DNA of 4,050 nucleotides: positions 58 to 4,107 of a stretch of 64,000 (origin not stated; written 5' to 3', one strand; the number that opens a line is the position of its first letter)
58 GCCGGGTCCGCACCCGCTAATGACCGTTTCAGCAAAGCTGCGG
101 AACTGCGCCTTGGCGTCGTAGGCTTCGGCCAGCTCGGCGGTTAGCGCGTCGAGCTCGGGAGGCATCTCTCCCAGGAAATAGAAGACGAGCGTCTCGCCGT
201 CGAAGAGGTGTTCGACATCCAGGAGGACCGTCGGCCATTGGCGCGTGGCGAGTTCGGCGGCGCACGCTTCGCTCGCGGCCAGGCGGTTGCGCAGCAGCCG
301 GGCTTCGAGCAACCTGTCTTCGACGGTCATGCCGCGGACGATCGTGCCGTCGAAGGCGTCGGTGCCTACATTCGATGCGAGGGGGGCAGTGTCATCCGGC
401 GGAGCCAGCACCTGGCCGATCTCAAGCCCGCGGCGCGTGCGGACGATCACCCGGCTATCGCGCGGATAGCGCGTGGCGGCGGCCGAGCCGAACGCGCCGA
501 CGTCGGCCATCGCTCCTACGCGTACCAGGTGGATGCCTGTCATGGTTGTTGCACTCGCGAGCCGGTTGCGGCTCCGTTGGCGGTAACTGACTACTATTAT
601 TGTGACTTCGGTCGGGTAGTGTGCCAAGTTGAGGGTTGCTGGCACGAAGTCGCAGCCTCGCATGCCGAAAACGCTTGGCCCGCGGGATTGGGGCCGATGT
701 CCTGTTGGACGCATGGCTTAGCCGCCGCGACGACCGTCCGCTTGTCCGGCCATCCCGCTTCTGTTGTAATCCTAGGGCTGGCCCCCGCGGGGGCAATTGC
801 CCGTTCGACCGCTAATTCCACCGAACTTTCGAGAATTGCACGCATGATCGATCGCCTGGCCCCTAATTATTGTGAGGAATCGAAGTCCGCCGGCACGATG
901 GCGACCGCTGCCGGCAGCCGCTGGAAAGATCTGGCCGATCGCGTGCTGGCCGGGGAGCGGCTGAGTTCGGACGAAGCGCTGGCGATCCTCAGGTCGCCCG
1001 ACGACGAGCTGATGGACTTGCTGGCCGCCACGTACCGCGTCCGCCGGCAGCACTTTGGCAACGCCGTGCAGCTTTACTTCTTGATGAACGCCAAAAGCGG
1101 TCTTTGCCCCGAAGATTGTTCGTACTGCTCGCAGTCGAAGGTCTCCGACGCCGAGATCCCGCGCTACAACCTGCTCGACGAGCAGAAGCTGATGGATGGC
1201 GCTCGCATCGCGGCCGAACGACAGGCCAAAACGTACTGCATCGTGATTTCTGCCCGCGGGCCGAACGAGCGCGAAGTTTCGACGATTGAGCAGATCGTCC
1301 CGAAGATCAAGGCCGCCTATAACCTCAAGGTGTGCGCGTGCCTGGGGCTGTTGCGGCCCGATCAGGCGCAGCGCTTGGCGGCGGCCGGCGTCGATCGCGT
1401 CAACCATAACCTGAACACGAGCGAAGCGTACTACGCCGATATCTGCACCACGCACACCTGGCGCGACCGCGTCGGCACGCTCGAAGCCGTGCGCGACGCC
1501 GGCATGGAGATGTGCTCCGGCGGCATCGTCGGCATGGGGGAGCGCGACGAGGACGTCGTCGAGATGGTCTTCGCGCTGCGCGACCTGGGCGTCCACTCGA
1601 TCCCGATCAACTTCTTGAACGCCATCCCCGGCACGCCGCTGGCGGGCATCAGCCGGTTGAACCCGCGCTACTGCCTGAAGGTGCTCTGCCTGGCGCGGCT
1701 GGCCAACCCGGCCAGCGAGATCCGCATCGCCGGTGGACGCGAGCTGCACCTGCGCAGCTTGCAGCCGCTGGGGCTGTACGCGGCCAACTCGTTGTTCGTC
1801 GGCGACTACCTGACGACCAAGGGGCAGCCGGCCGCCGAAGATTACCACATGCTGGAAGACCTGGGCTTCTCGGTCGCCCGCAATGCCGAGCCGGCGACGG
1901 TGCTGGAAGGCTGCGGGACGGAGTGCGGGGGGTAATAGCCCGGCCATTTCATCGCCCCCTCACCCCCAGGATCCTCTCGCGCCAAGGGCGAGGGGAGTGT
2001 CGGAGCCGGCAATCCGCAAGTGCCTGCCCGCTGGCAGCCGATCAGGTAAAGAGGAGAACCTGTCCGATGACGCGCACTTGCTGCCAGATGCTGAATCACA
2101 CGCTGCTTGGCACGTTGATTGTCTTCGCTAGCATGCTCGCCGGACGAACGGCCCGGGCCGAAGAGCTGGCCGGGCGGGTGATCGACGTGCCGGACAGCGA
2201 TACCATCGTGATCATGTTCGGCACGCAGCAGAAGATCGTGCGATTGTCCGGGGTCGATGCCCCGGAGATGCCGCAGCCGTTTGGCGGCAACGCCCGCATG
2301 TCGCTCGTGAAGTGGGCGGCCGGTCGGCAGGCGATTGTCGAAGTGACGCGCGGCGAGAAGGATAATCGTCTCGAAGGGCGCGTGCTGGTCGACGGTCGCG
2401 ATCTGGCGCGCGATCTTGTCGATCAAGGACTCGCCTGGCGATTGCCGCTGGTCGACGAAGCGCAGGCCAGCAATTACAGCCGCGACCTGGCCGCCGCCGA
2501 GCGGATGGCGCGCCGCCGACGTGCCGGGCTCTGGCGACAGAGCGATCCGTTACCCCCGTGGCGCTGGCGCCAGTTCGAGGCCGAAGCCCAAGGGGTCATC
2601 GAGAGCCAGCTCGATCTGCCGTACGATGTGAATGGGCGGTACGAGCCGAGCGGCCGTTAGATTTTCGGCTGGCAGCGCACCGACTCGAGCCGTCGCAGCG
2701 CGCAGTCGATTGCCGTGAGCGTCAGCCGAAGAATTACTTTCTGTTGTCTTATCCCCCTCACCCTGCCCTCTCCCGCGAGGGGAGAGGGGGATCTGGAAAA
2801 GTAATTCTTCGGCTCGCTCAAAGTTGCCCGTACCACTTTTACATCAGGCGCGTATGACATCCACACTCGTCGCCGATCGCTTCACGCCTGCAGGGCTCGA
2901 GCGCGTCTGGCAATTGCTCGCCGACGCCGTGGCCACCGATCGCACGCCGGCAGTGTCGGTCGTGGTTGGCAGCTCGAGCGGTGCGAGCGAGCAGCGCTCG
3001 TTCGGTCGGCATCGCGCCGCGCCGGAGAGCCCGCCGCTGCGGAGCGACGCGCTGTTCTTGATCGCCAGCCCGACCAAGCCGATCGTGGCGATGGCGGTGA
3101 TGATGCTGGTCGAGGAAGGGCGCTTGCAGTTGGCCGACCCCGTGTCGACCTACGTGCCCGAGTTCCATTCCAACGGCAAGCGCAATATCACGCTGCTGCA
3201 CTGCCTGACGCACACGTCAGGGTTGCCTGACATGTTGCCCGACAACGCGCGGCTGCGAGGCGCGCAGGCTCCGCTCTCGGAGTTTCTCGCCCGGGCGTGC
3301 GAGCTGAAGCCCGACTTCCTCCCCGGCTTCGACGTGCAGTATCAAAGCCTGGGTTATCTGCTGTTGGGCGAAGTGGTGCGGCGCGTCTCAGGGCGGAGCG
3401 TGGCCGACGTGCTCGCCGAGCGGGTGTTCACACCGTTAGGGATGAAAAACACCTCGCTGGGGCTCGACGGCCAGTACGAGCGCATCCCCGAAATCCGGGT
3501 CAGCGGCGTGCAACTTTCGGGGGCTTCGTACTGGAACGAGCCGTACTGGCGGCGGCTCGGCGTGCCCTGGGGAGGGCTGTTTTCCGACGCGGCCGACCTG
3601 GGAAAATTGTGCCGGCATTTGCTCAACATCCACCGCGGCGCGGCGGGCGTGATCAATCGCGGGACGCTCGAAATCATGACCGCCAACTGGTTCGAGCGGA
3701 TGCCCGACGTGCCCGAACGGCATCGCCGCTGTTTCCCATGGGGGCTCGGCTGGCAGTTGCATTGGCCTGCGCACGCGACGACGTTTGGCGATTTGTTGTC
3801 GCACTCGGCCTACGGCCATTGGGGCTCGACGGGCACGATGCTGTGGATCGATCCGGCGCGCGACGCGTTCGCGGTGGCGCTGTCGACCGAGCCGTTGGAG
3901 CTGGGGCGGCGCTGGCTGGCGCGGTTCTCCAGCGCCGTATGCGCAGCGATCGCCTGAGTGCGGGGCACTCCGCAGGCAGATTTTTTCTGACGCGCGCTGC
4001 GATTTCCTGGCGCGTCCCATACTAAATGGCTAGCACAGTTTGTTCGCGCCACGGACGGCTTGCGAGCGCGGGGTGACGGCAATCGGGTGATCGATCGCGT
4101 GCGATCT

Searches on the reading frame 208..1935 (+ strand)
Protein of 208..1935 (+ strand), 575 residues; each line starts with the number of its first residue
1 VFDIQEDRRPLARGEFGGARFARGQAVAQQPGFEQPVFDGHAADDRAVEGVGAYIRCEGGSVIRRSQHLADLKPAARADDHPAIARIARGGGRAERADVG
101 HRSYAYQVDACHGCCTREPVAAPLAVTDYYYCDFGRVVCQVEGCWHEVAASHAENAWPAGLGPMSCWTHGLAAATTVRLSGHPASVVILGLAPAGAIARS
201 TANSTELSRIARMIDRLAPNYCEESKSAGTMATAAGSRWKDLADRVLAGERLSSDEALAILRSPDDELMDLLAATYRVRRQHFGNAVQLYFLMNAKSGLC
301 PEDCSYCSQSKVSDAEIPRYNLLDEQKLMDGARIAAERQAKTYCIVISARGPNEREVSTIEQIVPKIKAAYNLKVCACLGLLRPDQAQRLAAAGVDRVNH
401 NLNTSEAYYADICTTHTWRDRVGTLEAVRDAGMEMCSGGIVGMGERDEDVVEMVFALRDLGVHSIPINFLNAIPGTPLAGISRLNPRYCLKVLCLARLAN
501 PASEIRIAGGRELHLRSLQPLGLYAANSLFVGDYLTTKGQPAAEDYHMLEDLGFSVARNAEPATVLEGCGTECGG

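Call 17: search_protein_families(library=pfam, proteins=[window:208-1935:+], max_evalue=0.001)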
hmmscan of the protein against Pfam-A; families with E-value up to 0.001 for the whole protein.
window:208-1935:+ (575 aa): 2 families
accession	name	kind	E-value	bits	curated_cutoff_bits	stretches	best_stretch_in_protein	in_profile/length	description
PF06968.18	BATS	-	1.2e-25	89.9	22.2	1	466-554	1-87/88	Biotin and Thiamin Synthesis associated domain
PF04055.27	Radical_SAM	-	1.8e-19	70.9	29.5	1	299-454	6-163/166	Radical SAM superfamily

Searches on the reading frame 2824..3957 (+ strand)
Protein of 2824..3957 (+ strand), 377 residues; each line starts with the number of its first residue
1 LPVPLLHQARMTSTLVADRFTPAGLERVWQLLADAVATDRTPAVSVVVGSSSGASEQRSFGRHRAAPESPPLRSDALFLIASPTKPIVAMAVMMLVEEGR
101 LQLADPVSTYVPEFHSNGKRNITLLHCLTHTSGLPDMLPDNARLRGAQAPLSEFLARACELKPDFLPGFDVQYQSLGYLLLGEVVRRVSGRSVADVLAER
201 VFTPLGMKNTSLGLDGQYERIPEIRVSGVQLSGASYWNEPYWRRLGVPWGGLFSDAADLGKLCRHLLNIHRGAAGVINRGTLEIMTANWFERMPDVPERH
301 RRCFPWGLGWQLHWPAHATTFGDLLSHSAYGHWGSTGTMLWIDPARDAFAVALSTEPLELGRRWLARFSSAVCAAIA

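Call 17: search_protein_families(library=pfam, proteins=[window:2824-3957:+], max_evalue=0.001)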
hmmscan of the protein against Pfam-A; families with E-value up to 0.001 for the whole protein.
window:2824-3957:+ (377 aa): 1 family
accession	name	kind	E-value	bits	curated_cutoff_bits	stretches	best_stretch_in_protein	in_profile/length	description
PF00144.29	Beta-lactamase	-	5.7e-60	203.7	27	1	31-357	4-311/329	Beta-lactamase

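Call 96: find_encoding_contigs(protein=window:2824-3957:+, flank=10000, max_places=1)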
Protein window:2824-3957:+ (377 aa): no gene with exactly this product is on record in the collection.
